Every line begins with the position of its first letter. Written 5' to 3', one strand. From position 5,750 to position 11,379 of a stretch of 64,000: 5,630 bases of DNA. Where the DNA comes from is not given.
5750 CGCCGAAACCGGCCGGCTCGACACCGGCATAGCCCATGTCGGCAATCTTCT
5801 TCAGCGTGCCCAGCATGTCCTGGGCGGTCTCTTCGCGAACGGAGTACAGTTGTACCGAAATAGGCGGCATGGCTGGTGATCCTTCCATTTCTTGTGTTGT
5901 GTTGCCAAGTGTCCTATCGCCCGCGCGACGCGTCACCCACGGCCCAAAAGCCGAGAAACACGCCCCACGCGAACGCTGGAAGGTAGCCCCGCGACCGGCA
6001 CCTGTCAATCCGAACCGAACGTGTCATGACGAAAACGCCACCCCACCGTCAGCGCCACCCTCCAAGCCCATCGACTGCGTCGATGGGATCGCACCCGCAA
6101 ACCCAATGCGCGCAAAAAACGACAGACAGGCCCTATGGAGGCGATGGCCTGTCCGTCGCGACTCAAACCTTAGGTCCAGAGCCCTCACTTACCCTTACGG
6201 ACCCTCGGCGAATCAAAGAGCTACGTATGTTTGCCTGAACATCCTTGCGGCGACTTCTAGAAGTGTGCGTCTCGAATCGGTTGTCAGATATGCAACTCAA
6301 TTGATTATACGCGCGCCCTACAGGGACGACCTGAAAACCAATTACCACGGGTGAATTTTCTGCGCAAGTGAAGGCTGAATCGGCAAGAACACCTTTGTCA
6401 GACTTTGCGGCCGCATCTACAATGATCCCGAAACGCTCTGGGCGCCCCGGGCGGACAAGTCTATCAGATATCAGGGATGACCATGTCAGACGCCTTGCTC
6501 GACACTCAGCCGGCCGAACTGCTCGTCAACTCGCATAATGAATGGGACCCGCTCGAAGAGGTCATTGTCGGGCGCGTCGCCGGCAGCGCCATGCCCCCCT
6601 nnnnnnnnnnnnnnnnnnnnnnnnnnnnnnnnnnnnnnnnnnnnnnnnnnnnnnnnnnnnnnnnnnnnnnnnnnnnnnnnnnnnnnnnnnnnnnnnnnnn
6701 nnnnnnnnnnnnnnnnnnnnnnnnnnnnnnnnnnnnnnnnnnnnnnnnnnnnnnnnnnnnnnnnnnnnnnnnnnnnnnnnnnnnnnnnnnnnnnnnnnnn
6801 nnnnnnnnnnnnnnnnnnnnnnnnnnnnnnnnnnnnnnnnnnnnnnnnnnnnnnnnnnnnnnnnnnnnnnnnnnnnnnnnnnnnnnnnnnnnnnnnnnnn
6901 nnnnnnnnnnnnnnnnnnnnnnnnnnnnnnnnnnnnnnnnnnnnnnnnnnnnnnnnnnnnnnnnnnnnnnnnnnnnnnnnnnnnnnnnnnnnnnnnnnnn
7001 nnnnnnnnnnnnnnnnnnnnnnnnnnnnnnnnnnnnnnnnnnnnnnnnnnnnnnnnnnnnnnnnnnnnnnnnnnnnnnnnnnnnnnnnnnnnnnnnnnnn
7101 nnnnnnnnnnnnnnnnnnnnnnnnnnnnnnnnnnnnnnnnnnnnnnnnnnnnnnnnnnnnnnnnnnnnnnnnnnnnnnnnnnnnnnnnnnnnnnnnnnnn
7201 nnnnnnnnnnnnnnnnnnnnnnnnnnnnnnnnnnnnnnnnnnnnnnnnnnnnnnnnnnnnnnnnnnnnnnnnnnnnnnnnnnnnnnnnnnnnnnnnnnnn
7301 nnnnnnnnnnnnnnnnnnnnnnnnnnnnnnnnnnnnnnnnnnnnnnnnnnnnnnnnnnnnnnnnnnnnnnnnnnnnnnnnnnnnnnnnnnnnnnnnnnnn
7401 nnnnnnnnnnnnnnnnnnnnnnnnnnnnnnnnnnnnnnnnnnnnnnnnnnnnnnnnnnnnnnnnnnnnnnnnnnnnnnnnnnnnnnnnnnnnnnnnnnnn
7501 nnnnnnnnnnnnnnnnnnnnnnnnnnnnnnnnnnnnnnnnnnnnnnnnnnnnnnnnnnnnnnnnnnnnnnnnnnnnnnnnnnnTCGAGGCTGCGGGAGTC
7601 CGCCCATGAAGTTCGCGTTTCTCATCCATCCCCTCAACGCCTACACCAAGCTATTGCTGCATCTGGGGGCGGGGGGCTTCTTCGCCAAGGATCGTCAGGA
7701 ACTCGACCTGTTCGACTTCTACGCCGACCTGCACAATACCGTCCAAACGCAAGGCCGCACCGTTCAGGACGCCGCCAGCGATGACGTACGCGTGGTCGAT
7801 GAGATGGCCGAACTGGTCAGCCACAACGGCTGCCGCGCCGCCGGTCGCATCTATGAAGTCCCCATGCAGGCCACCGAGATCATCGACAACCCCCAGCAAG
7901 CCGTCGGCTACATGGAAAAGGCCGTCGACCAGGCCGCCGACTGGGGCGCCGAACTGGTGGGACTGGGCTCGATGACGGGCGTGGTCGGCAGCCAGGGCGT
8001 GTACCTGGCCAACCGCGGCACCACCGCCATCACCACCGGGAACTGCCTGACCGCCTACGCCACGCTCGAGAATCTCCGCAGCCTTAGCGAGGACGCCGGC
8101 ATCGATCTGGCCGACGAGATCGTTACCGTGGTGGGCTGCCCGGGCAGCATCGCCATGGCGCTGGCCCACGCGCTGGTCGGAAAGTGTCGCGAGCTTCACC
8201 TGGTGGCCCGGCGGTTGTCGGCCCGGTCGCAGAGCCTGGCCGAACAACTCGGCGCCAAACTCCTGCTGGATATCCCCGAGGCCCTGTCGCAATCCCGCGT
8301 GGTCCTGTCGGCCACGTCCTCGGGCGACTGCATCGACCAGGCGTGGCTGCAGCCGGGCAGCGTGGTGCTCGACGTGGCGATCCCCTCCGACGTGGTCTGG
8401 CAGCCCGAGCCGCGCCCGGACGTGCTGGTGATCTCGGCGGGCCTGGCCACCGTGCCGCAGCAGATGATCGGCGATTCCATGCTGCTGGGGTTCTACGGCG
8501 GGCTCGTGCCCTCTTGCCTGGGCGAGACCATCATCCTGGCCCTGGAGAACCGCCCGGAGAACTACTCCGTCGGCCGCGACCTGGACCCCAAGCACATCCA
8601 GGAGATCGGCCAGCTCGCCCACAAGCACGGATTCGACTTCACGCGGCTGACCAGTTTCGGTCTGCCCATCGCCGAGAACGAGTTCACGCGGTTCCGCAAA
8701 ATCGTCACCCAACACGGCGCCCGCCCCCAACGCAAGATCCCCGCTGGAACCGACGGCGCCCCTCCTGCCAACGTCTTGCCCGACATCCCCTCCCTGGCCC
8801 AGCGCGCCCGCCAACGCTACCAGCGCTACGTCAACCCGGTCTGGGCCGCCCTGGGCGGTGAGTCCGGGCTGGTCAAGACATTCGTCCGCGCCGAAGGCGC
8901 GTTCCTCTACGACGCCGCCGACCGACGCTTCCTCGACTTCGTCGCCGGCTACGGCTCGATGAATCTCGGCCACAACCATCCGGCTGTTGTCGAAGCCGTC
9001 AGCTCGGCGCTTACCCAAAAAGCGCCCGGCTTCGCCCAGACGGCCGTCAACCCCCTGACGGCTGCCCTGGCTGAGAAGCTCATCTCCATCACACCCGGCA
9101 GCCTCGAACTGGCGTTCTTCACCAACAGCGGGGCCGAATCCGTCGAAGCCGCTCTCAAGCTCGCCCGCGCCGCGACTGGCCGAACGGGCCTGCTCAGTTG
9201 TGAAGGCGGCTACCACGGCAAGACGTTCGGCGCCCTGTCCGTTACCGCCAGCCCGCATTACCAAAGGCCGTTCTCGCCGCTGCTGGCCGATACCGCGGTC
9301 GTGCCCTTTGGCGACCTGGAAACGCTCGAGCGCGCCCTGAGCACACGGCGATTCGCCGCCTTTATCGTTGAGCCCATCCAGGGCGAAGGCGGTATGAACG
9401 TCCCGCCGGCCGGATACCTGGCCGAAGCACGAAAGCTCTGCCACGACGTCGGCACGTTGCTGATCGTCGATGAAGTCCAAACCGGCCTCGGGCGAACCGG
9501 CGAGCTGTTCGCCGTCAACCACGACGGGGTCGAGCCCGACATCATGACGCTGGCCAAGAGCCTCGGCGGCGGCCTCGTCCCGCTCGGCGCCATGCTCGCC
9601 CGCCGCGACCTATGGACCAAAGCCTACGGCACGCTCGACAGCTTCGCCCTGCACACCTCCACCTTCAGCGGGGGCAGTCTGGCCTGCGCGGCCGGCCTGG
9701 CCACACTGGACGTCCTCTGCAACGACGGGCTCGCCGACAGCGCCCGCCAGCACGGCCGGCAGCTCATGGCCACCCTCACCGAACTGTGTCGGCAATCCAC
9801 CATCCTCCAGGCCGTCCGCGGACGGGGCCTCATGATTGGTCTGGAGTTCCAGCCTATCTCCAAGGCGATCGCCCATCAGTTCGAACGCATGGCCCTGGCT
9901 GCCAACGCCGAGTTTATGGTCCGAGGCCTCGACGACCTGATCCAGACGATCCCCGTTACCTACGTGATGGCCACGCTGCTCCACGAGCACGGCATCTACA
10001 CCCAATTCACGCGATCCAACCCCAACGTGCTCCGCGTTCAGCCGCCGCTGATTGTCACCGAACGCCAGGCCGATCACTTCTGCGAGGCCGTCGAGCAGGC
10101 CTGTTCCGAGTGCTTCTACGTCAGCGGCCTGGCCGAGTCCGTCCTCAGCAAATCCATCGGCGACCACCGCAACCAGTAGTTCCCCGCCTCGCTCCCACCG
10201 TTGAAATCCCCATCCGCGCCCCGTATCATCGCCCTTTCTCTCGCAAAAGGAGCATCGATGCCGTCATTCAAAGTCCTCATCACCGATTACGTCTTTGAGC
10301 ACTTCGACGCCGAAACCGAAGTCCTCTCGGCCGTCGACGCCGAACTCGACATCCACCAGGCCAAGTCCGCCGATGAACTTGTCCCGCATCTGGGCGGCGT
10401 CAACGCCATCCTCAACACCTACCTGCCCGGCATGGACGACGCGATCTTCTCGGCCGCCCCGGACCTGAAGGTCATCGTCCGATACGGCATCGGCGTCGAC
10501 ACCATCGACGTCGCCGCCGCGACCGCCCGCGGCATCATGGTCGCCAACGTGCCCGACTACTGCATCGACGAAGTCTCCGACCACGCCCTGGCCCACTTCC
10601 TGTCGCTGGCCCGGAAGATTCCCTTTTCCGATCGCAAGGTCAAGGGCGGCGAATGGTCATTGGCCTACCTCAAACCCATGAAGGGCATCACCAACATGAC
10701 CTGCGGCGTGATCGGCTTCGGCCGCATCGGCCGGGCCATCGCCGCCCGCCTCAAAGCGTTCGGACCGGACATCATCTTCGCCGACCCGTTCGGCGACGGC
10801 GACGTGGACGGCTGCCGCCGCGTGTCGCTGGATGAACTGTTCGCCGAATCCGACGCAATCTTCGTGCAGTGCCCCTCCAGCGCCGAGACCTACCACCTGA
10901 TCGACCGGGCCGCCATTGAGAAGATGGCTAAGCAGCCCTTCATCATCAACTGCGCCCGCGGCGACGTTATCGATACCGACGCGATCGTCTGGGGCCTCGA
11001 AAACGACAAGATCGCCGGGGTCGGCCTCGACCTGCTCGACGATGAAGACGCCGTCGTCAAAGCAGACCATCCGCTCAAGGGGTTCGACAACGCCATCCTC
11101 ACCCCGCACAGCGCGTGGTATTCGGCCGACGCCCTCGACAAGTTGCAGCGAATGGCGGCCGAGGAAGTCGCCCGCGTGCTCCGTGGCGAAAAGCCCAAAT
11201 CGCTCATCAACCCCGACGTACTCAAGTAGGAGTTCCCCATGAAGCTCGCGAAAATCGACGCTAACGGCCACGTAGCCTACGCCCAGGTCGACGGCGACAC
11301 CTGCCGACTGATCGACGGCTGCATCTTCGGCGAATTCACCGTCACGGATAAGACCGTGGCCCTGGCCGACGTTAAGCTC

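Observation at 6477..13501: Five-gene operon led by an AGAT-type amidinotransferase: candidate undescribed guanidino-compound / arginine-derived pathway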

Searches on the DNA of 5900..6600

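Call 16: search_rna_families(source=window, start=5900, end=6600, threshold=evalue, max_evalue=10)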
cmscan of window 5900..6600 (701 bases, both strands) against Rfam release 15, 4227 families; matches with E-value up to 10: 1.
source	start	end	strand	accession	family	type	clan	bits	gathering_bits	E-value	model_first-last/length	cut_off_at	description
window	6354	6446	+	RF02220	ZNRD1-AS1_3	Gene; lncRNA;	-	11.6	60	9.3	1-104/104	no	ZNRD1 antisense RNA 1 conserved region 3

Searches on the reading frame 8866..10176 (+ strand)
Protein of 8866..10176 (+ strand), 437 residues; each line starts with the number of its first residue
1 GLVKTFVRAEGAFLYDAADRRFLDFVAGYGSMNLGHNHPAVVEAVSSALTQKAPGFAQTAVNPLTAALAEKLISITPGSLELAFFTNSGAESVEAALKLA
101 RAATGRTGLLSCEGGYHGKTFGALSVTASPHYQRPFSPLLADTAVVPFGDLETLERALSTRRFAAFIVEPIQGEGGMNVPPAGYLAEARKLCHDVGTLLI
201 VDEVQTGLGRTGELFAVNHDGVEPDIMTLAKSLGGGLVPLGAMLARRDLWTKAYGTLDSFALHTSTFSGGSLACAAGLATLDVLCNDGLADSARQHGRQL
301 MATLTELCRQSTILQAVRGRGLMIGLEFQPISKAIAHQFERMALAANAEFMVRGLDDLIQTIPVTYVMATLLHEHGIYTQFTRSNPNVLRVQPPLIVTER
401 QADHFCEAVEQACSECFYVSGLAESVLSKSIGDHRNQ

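Call 29: search_solved_structures(query=window:8866-10176:+, max_evalue=1e-40)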
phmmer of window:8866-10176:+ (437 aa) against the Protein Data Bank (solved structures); distinct sequences matched with E-value up to 1e-40: 81 (the best 60 are shown).
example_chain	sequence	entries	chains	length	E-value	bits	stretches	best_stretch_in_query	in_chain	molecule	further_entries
4ppm_A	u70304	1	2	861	8.8e-106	357.8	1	6-416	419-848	Aminotransferase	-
4uox_A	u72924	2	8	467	4.5e-87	296.2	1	14-335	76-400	PUTRESCINE AMINOTRANSFERASE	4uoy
8r2p_A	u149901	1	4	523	6.7e-87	295.6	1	14-335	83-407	Putrescine aminotransferase,Immunoglobulin G-binding protein A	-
5h7d_A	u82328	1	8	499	6.7e-87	295.6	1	14-333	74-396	Putrescine aminotransferase,Immunoglobulin G-binding protein A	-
5x3f_A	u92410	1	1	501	6.9e-87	295.6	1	14-333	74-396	Putrescine aminotransferase,Immunoglobulin G-binding protein A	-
8cpl_A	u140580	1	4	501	7.1e-87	295.5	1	14-332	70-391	Putrescine aminotransferase,Immunoglobulin G-binding protein A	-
1vef_A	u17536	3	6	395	1.1e-70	242.2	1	6-331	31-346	Acetylornithine/acetyl-lysine aminotransferase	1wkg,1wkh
3ruy_A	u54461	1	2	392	1.4e-69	238.6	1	7-342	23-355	Ornithine aminotransferase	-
7nn1_A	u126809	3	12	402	3e-68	234.2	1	8-329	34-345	Acetylornithine aminotransferase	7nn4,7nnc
2e54_A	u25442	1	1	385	9.9e-63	216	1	4-330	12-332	Acetylornithine aminotransferase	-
2ord_A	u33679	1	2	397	1.1e-62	215.9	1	4-330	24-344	Acetylornithine aminotransferase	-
2eh6_A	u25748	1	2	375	3.5e-62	214.2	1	5-333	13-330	Acetylornithine aminotransferase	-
5viu_A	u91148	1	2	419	7.9e-61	209.7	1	7-325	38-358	Acetylornithine aminotransferase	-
8ht2_A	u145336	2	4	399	4.5e-60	207.3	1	7-329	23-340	Acetylornithine aminotransferase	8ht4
7vno_A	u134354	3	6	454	9.2e-58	199.6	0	154-334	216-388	454aa long hypothetical 4-aminobutyrate aminotransferase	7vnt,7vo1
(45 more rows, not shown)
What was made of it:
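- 8866..10179 (+): C-terminal domain of the fusion: class-III (omega) aminotransferase, putative PLP lysine K651. PDB: PigE 8.8e-106, putrescine aminotransferase 4.5e-87 (call 29).
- The stand-alone relatives nearest to the aminotransferase domain are putrescine aminotransferases (4.5e-87, call 29).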

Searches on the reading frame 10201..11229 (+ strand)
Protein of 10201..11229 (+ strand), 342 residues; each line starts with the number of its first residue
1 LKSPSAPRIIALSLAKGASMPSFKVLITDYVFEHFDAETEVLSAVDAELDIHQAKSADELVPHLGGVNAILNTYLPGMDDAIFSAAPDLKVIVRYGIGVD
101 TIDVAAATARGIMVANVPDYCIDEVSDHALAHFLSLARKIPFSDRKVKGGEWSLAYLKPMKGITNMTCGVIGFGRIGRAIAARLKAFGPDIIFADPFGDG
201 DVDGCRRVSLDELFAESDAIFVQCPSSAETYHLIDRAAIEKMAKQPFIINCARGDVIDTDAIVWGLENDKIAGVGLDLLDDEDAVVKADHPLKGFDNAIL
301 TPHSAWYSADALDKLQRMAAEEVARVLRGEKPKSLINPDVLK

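Call 3: search_protein_families(library=pfam, proteins=[window:10201-11229:+])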
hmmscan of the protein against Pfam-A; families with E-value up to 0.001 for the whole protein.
window:10201-11229:+ (342 aa): 3 families
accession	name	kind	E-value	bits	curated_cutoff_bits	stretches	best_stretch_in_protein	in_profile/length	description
PF02826.25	2-Hacid_dh_C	-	3e-48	164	25.1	1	130-305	1-178/178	D-isomer specific 2-hydroxyacid dehydrogenase, NAD binding domain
PF00389.36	2-Hacid_dh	-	1.5e-26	93.1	24.6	1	36-337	9-134/134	D-isomer specific 2-hydroxyacid dehydrogenase, catalytic domain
PF07991.19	KARI_N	-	0.00029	20.9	20.6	0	164-261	3-103/165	Acetohydroxy acid isomeroreductase, NADPH-binding domain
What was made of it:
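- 10258..11229 (+): D-isomer-specific 2-hydroxyacid dehydrogenase, 323 aa; first gene of the conserved trio. Pfam 2-Hacid_dh_C 3e-48 and 2-Hacid_dh 1.5e-26 (call 3).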

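Call 4: search_protein_families(library=ncbifam, proteins=[window:10201-11229:+])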
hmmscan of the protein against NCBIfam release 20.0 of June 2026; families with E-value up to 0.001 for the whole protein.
window:10201-11229:+ (342 aa): 21 families
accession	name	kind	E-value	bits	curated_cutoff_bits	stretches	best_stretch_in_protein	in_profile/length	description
TIGR01327.1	PGDH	equivalog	5.3e-63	213.6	454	1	24-337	1-311/525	phosphoglycerate dehydrogenase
NF009714.1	PRK13243.1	equivalog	1.2e-57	195.7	455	1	50-342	29-328/332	glyoxylate reductase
NF005069.0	PRK06487.1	equivalog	1.3e-50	172.3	448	1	34-330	16-314/320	2-hydroxyacid dehydrogenase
NF006263.0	PRK08410.1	equivalog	1.2e-45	156.2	389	1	47-330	23-310/311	D-2-hydroxyacid dehydrogenase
NF005750.0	PRK07574.1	equivalog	1.1e-41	143.2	329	1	83-318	109-348/386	NAD-dependent formate dehydrogenase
NF000492.1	vanH_gen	exception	1.7e-40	139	540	1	89-313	67-297/312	D-lactate dehydrogenase VanH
NF008759.0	PRK11790.1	equivalog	1.2e-36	126.3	404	1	53-326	41-316/410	phosphoglycerate dehydrogenase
NF011938.0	PRK15409.1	equivalog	1.6e-36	126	492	1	78-341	56-323/324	glyoxylate/hydroxypyruvate reductase GhrB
NF005387.0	PRK06932.1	equivalog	7.9e-35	120.3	492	1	80-323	57-306/314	2-hydroxyacid dehydrogenase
NF041369.1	Dhydh_Halo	equivalog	3.8e-34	118.3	400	1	97-332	64-300/305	D-2-hydroxyacid dehydrogenase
NF000371.1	vanH_Agroup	exception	7.2e-33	114.1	700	1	89-312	72-301/322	VanH-A/VanH-Pt family D-lactate dehydrogenase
NF000151.1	vanH-Ac1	exception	1.1e-32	113.7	750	1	91-312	105-333/351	D-lactate dehydrogenase VanH-Ac1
NF006374.0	PRK08605.1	subfamily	1.5e-32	113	356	1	46-328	25-323/332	D-lactate dehydrogenase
NF000112.1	vanH-Amyco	exception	1.7e-32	113.1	625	1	90-312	97-325/348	VanH-AOV family D-lactate dehydrogenase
NF000128.1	vanH-Sc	exception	6.4e-31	107.7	650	1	92-302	90-306/337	D-lactate dehydrogenase VanH-Sc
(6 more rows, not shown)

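Call 66: search_solved_structures(query=window:10258-11229:+, max_evalue=1e-45)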
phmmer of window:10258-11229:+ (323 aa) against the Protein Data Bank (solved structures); distinct sequences matched with E-value up to 1e-45: 4.
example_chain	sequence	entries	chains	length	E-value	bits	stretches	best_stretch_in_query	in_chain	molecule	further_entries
1wwk_A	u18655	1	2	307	8.2e-52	180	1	20-310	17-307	phosphoglycerate dehydrogenase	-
6bii_A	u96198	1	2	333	2.8e-47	165.1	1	39-323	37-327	Glyoxylate reductase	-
2dbq_A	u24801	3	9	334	4.3e-47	164.5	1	44-323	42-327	Glyoxylate reductase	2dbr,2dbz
5aov_A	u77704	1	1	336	9.5e-46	160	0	39-323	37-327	GLYOXYLATE REDUCTASE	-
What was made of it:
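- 10258..11229 (+): PDB: phosphoglycerate dehydrogenase 8e-52, glyoxylate reductases about 1e-47 (call 66).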
